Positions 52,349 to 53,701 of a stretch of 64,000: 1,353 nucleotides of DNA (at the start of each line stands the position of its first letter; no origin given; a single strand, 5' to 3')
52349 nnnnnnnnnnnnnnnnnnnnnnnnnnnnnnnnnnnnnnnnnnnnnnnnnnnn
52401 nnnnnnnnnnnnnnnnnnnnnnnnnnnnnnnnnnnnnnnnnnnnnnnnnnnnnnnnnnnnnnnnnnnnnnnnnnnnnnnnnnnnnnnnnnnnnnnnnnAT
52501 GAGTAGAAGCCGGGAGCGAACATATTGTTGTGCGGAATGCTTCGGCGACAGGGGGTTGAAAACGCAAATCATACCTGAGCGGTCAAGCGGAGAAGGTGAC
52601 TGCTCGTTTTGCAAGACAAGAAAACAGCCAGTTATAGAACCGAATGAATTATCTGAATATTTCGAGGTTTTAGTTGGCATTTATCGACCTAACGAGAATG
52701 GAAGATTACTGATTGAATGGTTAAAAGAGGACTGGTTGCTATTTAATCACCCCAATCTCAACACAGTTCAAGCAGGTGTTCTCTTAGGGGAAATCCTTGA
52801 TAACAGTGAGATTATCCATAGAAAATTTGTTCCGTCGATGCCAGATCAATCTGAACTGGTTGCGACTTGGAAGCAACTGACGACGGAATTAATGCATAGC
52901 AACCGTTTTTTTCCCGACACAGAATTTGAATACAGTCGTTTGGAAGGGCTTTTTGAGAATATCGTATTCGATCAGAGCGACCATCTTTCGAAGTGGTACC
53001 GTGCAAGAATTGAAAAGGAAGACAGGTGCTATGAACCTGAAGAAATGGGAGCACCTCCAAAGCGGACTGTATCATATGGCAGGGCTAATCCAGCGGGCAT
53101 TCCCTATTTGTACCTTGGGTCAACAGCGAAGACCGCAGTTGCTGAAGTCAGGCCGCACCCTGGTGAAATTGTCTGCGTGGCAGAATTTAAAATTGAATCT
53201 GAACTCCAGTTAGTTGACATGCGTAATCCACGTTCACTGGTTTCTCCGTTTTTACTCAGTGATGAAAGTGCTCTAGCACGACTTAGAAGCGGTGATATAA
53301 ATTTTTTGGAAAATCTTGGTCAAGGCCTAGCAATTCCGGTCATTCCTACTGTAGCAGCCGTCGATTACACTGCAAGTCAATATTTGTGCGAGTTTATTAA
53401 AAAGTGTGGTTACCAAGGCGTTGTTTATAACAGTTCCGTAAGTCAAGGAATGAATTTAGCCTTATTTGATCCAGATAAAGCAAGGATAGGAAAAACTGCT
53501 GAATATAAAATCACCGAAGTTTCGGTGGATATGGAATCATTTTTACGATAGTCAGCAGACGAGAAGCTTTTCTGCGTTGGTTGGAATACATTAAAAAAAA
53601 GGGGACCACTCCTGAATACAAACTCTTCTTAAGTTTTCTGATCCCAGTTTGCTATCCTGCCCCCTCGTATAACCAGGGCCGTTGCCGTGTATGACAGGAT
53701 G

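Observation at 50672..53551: Three-gene operon of PD-(D/E)xK (sce7726-like), sce7725/beta-protein-like and zinc-ribbon-RES proteins: candidate undescribed defence/abortive-infection system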

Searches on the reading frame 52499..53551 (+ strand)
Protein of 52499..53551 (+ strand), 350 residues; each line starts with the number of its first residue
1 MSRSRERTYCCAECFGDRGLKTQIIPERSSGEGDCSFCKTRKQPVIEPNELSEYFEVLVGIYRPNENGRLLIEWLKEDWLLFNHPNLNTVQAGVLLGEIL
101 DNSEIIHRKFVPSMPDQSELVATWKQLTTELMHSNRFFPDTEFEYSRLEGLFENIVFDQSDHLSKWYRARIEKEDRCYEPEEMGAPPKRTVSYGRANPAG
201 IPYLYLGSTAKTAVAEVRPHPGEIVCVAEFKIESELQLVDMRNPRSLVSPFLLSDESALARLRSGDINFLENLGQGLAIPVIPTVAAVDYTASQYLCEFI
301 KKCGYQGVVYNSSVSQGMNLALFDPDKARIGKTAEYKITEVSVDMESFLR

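Call 3: search_protein_families(library=pfam, proteins=[window:52499-53551:+], max_evalue=0.1)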
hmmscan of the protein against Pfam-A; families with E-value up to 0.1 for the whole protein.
window:52499-53551:+ (350 aa): 2 families
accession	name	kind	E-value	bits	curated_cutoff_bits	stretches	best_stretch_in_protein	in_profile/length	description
PF08808.17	RES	-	1.1e-17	65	23.2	1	180-331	13-146/157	RES domain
PF18870.6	HEPN_RES_NTD1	-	0.0012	19.6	27.4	1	30-138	3-124/131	HEPN/RES N-terminal domain 1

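Call 4: search_protein_families(library=ncbifam, proteins=[window:52499-53551:+], max_evalue=0.1)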
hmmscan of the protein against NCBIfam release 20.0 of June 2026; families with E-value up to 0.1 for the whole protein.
window:52499-53551:+ (350 aa): 0 families

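Call 5: search_protein_families(library=padloc, proteins=[window:52499-53551:+], max_evalue=0.1)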
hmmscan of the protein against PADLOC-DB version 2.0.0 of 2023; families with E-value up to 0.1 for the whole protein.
window:52499-53551:+ (350 aa): 0 families

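Call 24: find_homologous_proteins(query=window:52499-53551:+, max_evalue=0.001)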
Query window:52499-53551:+ (350 aa): 2377 proteins with E <= 0.001 among 4627 candidates; the best 120 are listed.
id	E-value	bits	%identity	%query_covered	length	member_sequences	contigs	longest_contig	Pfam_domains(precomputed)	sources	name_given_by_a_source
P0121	1.9e-223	759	93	100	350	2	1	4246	PF08808.18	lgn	-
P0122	4.6e-196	669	82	98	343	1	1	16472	PF08808.18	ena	-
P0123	1.6e-194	664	81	100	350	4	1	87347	PF08808.18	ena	-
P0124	2.3e-192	656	82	98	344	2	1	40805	PF08808.18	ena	-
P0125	1.9e-191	653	80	100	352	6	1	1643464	PF08808.18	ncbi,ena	-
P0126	4.8e-191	652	81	98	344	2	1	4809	PF08808.18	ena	-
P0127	8.5e-191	651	79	100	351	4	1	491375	PF08808.18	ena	-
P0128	2.1e-186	637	80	98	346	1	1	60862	PF08808.18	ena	-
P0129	2.1e-179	614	81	93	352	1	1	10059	PF08808.18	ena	-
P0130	4.6e-176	603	74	100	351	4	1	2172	PF08808.18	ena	-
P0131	1.2e-173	595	73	100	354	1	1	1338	PF08808.18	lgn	-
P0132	1.8e-171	588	75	98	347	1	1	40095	PF08808.18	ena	-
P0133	3.1e-170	584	72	98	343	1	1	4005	PF08808.18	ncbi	-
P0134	4.1e-168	577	72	100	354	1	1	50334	PF08808.18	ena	-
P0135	3.6e-164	564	72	97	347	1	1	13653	PF08808.18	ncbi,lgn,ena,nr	ncbi:MAG: RES family NAD+ phosphorylase [Bacteroidetes bacterium]|nr:RES family NAD+ phosphorylase [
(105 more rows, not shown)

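Call 66: search_dna_similar(query=window:52499-53548:+, collection=plasmids, mode=protein, max_evalue=0.001, max_rows=60, rows=best)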
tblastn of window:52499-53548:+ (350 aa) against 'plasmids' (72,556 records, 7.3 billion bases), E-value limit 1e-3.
Records with a match: 319; places in all: 323; records where one place covers at least 80% of the query: 128.
Best place of each record, by identity: <60% 319.
By first word of the organism name: Escherichia 64; Klebsiella 47; Enterobacter 36; Citrobacter 33; Shigella 29; Salmonella 13; Serratia 9; Rhizobium 8; Bacillus 7; Pantoea 6; and 35 more.
By predicted mobility (MOB-suite, as given by PLSDB): conjugative 218; non-mobilizable 55; mobilizable 46.
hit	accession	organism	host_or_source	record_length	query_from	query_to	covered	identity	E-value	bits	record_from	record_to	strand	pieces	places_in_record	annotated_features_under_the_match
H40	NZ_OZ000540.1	Shinella sp. WSC3-e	-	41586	9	346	97%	53.8%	6e-115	373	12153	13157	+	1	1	RES family NAD+ phosphorylase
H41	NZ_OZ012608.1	Shinella sp. WSD5-1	-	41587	9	346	97%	53.8%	6e-115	373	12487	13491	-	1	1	RES family NAD+ phosphorylase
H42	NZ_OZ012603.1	Shinella sp. WSD5-1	-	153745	9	346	97%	53.8%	6e-115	373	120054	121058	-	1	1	RES family NAD+ phosphorylase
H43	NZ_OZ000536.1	Shinella sp. WSC3-e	-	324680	9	346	97%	53.8%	6e-115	373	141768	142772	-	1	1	RES family NAD+ phosphorylase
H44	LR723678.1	arsenite-oxidising bacterium NT-25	moist arsenopyrite (FeAsS)-containing ...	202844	10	345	96%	53.6%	7e-113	367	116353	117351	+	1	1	RES domain-containing protein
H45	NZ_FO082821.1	Pseudorhizobium banfieldiae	-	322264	10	345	96%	53.6%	7e-113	367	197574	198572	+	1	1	RES family NAD+ phosphorylase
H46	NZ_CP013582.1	Rhizobium phaseoli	Phaseolus vulgaris,Whole ...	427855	10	348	97%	52.5%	1e-112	367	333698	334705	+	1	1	RES family NAD+ phosphorylase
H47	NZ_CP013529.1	Rhizobium phaseoli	Phaseolus vulgaris,Whole ...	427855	10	348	97%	52.5%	1e-112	367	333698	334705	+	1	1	RES family NAD+ phosphorylase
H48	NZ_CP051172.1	Ralstonia pseudosolanacearum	Whole organism,potato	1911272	10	345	96%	52.4%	4e-114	371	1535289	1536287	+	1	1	none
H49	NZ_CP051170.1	Ralstonia pseudosolanacearum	Whole organism,potato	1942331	10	345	96%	52.4%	4e-114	371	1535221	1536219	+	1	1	none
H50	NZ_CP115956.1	Ralstonia pseudosolanacearum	Solanum tuberosum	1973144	10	345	96%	52.4%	4e-114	371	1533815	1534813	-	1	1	none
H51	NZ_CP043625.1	Glutamicibacter sp. ZJUTW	cell culture,activated sludge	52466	9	345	96%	43.4%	4e-88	296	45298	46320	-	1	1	RES family NAD+ phosphorylase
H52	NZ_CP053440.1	Rhizobium brockwellii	Trifolium repens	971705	10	343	95%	30.6%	1e-24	112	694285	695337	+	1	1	RES family NAD+ phosphorylase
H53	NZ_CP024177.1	Moraxella osloensis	Homo sapiens,single cell,skin swab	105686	9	324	90%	32.0%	5e-44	169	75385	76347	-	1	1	RES family NAD+ phosphorylase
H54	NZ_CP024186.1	Moraxella osloensis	single cell,skin swab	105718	9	324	90%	32.0%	5e-44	169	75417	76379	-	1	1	RES family NAD+ phosphorylase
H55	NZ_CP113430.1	Bacillus cereus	cell culture,petroleum sludge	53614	10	347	97%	29.9%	1e-31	132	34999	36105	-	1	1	RES domain-containing protein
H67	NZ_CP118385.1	Enterobacter hormaechei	Homo sapiens,Rectal Swab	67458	11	345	96%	24.2%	2e-16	88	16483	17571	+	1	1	RES family NAD+ phosphorylase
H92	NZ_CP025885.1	Escherichia coli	Homo sapiens,stool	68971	10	313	87%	26.2%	4e-16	87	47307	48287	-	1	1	RES family NAD+ phosphorylase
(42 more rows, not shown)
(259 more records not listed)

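Call 67: get_annotated_region(hit=H92, flank=3500)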
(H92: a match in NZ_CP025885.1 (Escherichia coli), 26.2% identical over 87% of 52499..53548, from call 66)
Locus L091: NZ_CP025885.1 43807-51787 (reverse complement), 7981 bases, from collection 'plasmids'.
description: Escherichia coli strain 503440 plasmid p503440_68, complete sequence
organism: Escherichia coli (NCBI taxid 562)
taxonomy: Bacteria; Pseudomonadota; Gammaproteobacteria; Enterobacterales; Enterobacteriaceae; Escherichia; Escherichia coli
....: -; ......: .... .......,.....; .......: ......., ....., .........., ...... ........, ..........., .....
typing (MOB-suite, as given by PLSDB): conjugative; replicon IncFII,IncI-gamma/K1; relaxase MOBF; mating-pair formation MPF_F
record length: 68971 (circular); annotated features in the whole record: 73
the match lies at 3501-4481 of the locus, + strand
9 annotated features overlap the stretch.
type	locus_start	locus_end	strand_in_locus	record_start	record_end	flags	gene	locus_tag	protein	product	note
CDS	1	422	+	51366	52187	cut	-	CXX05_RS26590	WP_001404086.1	hypothetical protein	-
CDS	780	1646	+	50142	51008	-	-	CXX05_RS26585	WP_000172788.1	ParA family protein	-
CDS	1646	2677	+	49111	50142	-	-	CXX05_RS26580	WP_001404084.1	ParB/RepB/Spo0J family partition protein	GO:0007059 - chromosome segregation [Evidence IEA]; GO:0000910 - cytokinesis [Evidence IEA]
CDS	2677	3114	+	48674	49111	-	-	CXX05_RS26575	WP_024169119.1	hypothetical protein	-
CDS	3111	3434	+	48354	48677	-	-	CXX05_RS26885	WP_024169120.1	hypothetical protein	-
CDS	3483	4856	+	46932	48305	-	-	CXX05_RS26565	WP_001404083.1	RES family NAD+ phosphorylase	-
CDS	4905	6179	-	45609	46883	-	-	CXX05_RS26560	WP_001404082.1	Y-family DNA polymerase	-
CDS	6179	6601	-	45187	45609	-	umuD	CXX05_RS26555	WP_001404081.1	translesion error-prone DNA polymerase V autoproteolytic subunit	-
CDS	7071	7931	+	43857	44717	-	-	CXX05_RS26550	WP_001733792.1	RepB family plasmid replication initiator protein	GO:0006270 - DNA replication initiation [Evidence IEA]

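Call 68: get_annotated_region(hit=H67, flank=3500)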
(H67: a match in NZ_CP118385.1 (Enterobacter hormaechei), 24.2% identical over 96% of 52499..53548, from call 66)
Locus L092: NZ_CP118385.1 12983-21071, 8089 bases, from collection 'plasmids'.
description: Enterobacter hormaechei strain 2020CK-00224 plasmid unnamed2, complete sequence
organism: Enterobacter hormaechei (NCBI taxid 158836)
taxonomy: Bacteria; Pseudomonadota; Gammaproteobacteria; Enterobacterales; Enterobacteriaceae; Enterobacter; Enterobacter hormaechei
host: -; source: Homo sapiens,Rectal Swab; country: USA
typing (MOB-suite, as given by PLSDB): conjugative; replicon IncFII,IncFII; relaxase MOBF; mating-pair formation MPF_F
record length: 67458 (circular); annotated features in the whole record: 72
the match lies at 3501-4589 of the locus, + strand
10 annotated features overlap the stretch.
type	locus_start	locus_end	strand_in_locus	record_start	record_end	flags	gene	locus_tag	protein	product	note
CDS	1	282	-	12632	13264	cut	-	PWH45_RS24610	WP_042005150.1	recombinase family protein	GO:0006310 - DNA recombination [Evidence IEA]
CDS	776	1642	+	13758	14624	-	-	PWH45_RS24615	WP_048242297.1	AAA family ATPase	-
CDS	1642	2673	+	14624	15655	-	-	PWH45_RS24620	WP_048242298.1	ParB/RepB/Spo0J family partition protein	GO:0007059 - chromosome segregation [Evidence IEA]; GO:0000910 - cytokinesis [Evidence IEA]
CDS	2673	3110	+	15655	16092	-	-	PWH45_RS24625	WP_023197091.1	hypothetical protein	-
CDS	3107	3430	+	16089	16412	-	-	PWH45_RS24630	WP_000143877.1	hypothetical protein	-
CDS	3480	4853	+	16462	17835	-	-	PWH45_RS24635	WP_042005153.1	RES family NAD+ phosphorylase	-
CDS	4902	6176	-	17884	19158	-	-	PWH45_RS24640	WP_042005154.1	Y-family DNA polymerase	-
CDS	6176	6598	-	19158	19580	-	umuD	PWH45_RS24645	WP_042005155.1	translesion error-prone DNA polymerase V autoproteolytic subunit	-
CDS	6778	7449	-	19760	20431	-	-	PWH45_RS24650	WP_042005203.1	SOS response-associated peptidase family protein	GO:0006974 - DNA damage response [Evidence IEA]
CDS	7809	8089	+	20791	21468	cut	-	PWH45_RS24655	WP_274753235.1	DNA methylase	-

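Call 69: get_annotated_region(hit=H55, flank=3500)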
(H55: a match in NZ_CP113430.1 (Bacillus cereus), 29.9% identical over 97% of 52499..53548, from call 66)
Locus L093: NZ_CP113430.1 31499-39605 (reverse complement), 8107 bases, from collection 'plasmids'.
description: Bacillus cereus strain NW6 plasmid unnamed2, complete sequence
organism: Bacillus cereus (NCBI taxid 1396)
taxonomy: Bacteria; Bacillota; Bacilli; Bacillales; Bacillaceae; Bacillus; Bacillus cereus
host: -; source: cell culture,petroleum sludge; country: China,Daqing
typing (MOB-suite, as given by PLSDB): non-mobilizable
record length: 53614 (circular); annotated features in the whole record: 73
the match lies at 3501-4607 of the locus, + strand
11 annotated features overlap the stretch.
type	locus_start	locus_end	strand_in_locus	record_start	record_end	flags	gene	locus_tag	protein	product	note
CDS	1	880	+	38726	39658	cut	-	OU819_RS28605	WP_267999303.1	hypothetical protein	-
CDS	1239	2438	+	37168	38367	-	-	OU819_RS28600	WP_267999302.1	DUF3800 domain-containing protein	-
CDS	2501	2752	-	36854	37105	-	-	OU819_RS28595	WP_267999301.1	hypothetical protein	-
CDS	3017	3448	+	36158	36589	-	-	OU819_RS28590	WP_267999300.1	DUF3967 domain-containing protein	-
CDS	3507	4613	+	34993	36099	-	-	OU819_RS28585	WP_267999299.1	RES domain-containing protein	-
CDS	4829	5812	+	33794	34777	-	-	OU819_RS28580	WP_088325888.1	ParM/StbA family protein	GO:0030541 - plasmid partitioning [Evidence IEA]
CDS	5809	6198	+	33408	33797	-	-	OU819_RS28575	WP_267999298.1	hypothetical protein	-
CDS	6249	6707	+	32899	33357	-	-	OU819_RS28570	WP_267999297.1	hypothetical protein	-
CDS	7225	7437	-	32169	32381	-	-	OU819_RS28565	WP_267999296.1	DNA-binding protein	-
CDS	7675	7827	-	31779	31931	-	-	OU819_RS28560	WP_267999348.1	hypothetical protein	-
CDS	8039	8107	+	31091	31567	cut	-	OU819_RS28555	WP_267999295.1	helix-turn-helix domain-containing protein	-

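Call 70: get_annotated_region(hit=H52, flank=3500)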
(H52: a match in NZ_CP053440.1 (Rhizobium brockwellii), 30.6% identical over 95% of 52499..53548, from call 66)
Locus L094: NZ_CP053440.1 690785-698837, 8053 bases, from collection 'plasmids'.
description: Rhizobium brockwellii strain CC275e plasmid pRltCC275eF, complete sequence
organism: Rhizobium brockwellii (NCBI taxid 3019932)
taxonomy: Bacteria; Pseudomonadota; Alphaproteobacteria; Hyphomicrobiales; Rhizobiaceae; Rhizobium; Rhizobium brockwellii
host: -; source: Trifolium repens; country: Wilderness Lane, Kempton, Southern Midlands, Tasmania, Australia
typing (MOB-suite, as given by PLSDB): non-mobilizable
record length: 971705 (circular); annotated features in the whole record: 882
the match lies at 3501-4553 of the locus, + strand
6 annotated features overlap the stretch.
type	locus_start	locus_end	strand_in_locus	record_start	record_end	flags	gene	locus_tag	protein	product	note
CDS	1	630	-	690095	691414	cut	-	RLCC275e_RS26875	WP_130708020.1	ABC transporter substrate-binding protein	-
CDS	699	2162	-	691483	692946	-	-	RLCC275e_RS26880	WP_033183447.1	aldehyde dehydrogenase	-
CDS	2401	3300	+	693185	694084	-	-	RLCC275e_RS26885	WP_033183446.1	AraC family transcriptional regulator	-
CDS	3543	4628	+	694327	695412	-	-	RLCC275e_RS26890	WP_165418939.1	RES family NAD+ phosphorylase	-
CDS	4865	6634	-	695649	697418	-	-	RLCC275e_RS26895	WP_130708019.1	hypothetical protein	-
CDS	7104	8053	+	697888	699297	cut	-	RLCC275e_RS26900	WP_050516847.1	toll/interleukin-1 receptor domain-containing protein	GO:0007165 - signal transduction [Evidence IEA]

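Call 81: search_protein_families(library=pfam, proteins=[L091:3483-4853:+, L093:3507-4610:+, L094:3543-4625:+], max_evalue=0.01)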
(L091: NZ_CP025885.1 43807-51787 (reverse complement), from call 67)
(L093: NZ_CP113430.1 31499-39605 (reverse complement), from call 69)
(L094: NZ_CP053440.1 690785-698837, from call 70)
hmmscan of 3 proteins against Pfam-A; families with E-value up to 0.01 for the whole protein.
L091:3483-4853:+ (457 aa): 2 families
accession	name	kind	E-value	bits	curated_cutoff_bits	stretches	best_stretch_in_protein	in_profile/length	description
PF08808.17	RES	-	1.1e-14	55.2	23.2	1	205-351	18-137/157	RES domain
PF18870.6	HEPN_RES_NTD1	-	0.0041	17.9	27.4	1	29-149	5-127/131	HEPN/RES N-terminal domain 1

L093:3507-4610:+ (368 aa): 2 families
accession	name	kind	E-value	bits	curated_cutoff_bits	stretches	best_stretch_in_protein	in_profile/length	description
PF08808.17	RES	-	6e-15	56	23.2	1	181-341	3-140/157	RES domain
PF18870.6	HEPN_RES_NTD1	-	1.9e-06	28.7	27.4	1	21-146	6-125/131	HEPN/RES N-terminal domain 1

L094:3543-4625:+ (361 aa): 1 family
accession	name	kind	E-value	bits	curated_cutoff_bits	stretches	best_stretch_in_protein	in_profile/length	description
PF08808.17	RES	-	3.9e-16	59.9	23.2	1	162-328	3-146/157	RES domain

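Call 89: search_protein_families(library=phrogs, proteins=[window:52499-53548:+], max_evalue=0.01)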
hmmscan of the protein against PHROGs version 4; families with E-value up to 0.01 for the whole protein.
window:52499-53548:+ (350 aa): 0 families
